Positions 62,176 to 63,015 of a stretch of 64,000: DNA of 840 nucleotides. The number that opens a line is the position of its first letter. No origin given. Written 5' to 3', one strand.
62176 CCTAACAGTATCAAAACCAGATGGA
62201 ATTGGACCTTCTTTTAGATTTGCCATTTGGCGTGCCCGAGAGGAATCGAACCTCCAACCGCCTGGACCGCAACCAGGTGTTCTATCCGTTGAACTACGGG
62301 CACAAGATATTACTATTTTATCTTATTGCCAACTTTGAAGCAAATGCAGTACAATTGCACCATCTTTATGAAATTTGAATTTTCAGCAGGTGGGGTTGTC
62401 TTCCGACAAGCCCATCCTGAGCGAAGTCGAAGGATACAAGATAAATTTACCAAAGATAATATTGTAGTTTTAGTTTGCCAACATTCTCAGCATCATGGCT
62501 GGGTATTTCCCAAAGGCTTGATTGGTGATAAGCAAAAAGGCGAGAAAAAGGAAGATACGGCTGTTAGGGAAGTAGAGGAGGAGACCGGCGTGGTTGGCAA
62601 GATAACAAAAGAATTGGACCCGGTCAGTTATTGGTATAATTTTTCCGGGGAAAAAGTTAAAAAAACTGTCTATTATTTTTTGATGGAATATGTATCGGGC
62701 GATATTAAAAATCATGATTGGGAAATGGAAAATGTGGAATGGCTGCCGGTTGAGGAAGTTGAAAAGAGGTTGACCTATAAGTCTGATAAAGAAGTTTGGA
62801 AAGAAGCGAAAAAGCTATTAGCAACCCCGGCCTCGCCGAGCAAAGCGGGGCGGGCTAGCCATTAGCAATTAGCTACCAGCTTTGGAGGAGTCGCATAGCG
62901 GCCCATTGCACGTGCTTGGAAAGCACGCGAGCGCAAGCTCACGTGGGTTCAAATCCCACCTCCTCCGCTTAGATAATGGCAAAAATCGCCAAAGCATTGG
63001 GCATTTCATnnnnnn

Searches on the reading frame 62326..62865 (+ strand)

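Call 96: search_protein_families(library=pfam, proteins=[window:62326-62865:+], max_evalue=0.001)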
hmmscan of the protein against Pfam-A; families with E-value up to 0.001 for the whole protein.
window:62326-62865:+ (179 aa): 1 family
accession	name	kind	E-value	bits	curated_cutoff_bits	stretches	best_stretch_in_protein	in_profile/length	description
PF00293.34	NUDIX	-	1.2e-19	71.1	21.1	1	45-154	16-127/134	NUDIX domain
